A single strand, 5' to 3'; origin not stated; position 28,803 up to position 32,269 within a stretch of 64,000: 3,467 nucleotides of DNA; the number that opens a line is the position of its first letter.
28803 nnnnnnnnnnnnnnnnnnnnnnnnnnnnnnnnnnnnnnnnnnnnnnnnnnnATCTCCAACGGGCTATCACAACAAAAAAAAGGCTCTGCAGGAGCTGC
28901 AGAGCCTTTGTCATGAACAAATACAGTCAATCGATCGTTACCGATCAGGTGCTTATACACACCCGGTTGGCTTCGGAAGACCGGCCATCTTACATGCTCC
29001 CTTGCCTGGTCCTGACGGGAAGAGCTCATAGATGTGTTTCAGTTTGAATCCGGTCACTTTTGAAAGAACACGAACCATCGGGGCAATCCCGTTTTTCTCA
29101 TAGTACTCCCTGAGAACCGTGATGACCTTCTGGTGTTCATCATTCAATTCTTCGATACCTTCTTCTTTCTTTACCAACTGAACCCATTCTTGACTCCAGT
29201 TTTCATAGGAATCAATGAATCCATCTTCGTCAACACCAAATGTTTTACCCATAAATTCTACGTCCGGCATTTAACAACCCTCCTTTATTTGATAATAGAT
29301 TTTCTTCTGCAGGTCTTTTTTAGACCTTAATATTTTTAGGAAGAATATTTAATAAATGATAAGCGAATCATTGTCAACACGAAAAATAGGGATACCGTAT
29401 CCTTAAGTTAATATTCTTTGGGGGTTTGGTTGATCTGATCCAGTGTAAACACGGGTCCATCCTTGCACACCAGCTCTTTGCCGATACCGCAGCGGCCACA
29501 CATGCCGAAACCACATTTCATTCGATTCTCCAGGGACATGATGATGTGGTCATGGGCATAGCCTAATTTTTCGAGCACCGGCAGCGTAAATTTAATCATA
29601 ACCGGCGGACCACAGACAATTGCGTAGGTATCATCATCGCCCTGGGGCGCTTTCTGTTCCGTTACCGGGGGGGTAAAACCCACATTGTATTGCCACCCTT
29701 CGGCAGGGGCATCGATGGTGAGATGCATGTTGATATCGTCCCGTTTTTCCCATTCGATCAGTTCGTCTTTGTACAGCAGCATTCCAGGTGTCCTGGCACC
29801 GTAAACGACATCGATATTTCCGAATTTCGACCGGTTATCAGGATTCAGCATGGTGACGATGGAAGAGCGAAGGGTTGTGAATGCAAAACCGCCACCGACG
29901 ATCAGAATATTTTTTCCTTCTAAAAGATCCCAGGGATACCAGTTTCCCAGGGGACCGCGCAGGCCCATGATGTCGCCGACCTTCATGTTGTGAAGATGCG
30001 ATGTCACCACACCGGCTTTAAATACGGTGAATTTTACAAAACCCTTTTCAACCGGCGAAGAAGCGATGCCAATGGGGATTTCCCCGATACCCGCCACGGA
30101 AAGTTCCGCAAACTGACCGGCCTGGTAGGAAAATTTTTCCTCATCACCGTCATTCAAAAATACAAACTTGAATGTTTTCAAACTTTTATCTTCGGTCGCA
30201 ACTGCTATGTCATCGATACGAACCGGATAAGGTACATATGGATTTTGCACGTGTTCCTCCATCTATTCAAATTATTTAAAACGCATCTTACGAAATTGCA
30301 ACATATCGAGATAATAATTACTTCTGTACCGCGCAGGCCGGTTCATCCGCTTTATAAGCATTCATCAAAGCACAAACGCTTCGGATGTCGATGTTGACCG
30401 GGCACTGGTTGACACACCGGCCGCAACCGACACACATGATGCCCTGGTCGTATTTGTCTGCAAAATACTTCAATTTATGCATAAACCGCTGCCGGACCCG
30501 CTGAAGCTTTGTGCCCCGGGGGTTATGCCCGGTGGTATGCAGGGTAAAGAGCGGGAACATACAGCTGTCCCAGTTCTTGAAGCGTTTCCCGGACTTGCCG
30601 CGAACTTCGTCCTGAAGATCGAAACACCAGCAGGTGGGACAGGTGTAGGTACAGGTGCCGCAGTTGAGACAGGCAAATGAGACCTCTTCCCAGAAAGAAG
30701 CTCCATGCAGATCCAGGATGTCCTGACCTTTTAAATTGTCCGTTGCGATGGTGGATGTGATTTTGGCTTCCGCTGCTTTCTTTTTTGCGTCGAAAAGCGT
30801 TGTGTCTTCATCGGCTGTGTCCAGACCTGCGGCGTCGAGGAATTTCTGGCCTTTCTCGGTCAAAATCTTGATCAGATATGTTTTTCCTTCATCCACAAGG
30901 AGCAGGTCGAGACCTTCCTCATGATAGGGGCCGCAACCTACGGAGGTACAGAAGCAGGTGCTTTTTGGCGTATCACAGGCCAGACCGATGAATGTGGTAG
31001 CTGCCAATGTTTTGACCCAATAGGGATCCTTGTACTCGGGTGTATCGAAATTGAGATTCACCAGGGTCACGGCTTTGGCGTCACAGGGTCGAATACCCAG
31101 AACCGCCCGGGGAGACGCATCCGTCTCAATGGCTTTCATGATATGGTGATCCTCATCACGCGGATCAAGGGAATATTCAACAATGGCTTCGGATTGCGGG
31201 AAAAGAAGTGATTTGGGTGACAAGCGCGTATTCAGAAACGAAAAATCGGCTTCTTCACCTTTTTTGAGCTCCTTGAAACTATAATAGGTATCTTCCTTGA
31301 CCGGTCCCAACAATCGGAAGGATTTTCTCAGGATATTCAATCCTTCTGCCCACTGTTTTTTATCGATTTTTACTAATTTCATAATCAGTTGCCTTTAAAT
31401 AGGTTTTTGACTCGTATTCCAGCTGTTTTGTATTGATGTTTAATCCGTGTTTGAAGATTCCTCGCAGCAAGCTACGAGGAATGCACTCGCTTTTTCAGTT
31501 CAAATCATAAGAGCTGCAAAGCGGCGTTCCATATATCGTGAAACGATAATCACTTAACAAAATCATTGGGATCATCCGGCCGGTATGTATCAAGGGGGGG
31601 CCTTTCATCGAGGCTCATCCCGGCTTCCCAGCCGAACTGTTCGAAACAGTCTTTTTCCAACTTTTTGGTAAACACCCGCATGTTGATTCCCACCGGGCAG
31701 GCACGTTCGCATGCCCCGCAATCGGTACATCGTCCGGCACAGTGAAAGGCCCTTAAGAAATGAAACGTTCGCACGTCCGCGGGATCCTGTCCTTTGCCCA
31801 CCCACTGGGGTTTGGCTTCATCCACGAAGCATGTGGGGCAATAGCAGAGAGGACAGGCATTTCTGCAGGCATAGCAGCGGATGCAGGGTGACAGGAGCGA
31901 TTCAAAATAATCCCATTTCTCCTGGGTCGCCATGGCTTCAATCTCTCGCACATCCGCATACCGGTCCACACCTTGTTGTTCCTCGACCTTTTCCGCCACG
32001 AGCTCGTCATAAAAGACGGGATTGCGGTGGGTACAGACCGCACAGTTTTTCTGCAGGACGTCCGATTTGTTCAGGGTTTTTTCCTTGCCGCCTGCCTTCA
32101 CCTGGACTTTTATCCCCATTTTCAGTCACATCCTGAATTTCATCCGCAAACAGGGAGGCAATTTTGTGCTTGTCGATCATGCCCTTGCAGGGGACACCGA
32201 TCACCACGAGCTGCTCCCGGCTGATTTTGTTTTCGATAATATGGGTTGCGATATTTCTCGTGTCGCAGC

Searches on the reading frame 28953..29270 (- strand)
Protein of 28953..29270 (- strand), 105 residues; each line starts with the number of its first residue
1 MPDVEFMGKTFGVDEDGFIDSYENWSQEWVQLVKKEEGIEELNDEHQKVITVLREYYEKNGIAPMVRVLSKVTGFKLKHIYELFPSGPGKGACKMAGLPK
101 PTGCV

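Call 8: search_protein_families(library=pfam, proteins=[window:28953-29270:-], max_evalue=0.01)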
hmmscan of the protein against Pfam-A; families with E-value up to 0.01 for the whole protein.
window:28953-29270:- (105 aa): 1 family
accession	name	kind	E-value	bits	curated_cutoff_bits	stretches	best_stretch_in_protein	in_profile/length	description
PF04358.19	DsrC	-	2.8e-35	121.4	24.9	1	6-105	2-107/107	DsrC like protein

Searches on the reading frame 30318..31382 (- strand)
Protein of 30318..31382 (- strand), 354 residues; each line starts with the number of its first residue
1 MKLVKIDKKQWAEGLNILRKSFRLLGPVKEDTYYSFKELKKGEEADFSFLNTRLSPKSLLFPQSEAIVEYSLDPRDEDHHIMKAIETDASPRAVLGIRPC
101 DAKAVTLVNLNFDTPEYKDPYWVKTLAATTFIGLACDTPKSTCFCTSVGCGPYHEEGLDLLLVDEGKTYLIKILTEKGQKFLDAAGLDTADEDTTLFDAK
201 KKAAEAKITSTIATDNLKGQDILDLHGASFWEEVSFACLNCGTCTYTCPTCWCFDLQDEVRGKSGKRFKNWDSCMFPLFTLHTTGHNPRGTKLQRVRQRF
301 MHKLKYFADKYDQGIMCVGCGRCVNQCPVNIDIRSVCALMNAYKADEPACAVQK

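Call 8: search_protein_families(library=pfam, proteins=[window:30318-31382:-], max_evalue=0.01)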
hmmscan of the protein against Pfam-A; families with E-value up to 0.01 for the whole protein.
window:30318-31382:- (354 aa): 14 families
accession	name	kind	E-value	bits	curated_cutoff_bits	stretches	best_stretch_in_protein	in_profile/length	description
PF17179.9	Fer4_22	-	5.6e-33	114.1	27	1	238-331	2-95/95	4Fe-4S dicluster domain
PF13183.11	Fer4_8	-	1.2e-07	32.6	27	2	237-331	4-68/68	4Fe-4S dicluster domain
PF13746.11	Fer4_18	-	8.5e-07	29.6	27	1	272-335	16-79/114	4Fe-4S dicluster domain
PF13534.11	Fer4_17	-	1e-05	26.4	22.2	0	233-249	41-57/61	4Fe-4S dicluster domain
PF14697.11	Fer4_21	-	2.1e-05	25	35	1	316-330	40-54/59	4Fe-4S dicluster domain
PF12797.12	Fer4_2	-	3.5e-05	23.9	24.5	1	317-329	10-22/22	4Fe-4S binding domain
PF00037.32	Fer4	-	4.7e-05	23.5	21.1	1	316-330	7-21/24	4Fe-4S binding domain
PF13237.11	Fer4_10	-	7.7e-05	23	25.5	0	315-329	7-21/53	4Fe-4S dicluster domain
PF13484.11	Fer4_16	-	0.00021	22.4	30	0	316-330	52-66/66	4Fe-4S double cluster binding domain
PF12800.12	Fer4_4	-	0.00024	21.6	24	0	317-329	4-16/17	4Fe-4S binding domain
PF12838.12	Fer4_7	-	0.00037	21.3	27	0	238-331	2-52/52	4Fe-4S dicluster domain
PF12837.12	Fer4_6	-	0.00059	20.1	25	0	317-330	9-22/24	4Fe-4S binding domain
PF13187.11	Fer4_9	-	0.00069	20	27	0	237-330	1-50/52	4Fe-4S dicluster domain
PF12798.12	Fer4_3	-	0.0026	18.9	27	1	317-331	1-15/15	4Fe-4S binding domain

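Call 21: search_protein_families(library=ncbifam, proteins=[window:30318-31382:-], max_evalue=0.00001)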
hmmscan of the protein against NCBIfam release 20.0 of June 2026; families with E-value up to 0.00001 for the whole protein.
window:30318-31382:- (354 aa): 4 families
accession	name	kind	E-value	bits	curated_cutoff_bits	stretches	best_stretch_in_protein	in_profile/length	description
NF040829.1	sulfhyd_ShyB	equivalog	9.5e-46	156.3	690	1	1-333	1-322/334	NAD(P)-dependent hydrogenase/sulfhydrogenase 2 subunit beta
NF040833.1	sulfhyd_HydB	equivalog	1.1e-45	156.2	750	1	1-334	1-329/367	NADPH-dependent hydrogenase/sulfhydrogenase 1 subunit beta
TIGR02910.1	sulfite_red_A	equivalog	2.4e-39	135.5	323.15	1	5-341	4-327/334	anaerobic sulfite reductase subunit AsrA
TIGR02745.1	ccoG_rdxA_fixG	equivalog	5.9e-06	25.5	316.7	0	274-335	196-251/435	cytochrome c oxidase accessory protein CcoG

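Call 54: search_solved_structures(query=window:30318-31382:-, max_evalue=0.001)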
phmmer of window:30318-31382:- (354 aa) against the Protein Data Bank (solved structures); distinct sequences matched with E-value up to 0.001: 3.
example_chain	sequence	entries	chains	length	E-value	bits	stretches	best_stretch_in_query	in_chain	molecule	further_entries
9nez_B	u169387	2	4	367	5e-40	140.6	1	1-333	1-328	Sulfhydrogenase 1 subunit beta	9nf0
8rvu_E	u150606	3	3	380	2.6e-06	29.7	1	164-257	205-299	Formate dehydrogenase, beta subunit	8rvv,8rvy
9t1s_M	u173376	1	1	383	0.00065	21.8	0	163-256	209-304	formate dehydrogenase (coenzyme F420)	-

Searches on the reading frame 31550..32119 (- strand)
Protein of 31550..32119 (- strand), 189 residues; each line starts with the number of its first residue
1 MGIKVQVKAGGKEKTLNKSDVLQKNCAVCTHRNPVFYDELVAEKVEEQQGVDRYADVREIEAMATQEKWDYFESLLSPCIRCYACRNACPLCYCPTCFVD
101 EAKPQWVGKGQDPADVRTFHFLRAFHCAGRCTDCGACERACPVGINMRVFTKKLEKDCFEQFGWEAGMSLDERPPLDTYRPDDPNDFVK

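Call 8: search_protein_families(library=pfam, proteins=[window:31550-32119:-], max_evalue=0.01)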
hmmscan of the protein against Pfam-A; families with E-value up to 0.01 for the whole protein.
window:31550-32119:- (189 aa): 11 families
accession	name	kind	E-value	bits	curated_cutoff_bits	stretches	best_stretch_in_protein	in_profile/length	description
PF13183.11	Fer4_8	-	3.3e-06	28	27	1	76-145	2-68/68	4Fe-4S dicluster domain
PF12797.12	Fer4_2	-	9e-06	25.8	24.5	1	77-90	8-21/22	4Fe-4S binding domain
PF13187.11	Fer4_9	-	2.7e-05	24.5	27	1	79-144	2-50/52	4Fe-4S dicluster domain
PF00037.32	Fer4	-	9.2e-05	22.5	21.1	1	129-144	6-21/24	4Fe-4S binding domain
PF12798.12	Fer4_3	-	0.00043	21.4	27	1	131-145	1-15/15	4Fe-4S binding domain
PF13746.11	Fer4_18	-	0.00087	19.9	27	1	123-148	53-78/114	4Fe-4S dicluster domain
PF12837.12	Fer4_6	-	0.00088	19.6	25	1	129-145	7-23/24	4Fe-4S binding domain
PF14691.11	Fer4_20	-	0.0016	18.7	25.8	1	123-160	16-55/113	Dihydroprymidine dehydrogenase domain II, 4Fe-4S cluster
PF12800.12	Fer4_4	-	0.0025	18.5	24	1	129-144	2-17/17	4Fe-4S binding domain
PF13237.11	Fer4_10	-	0.0047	17.3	25.5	0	129-152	7-33/53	4Fe-4S dicluster domain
PF12838.12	Fer4_7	-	0.0087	16.9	27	0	79-145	2-52/52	4Fe-4S dicluster domain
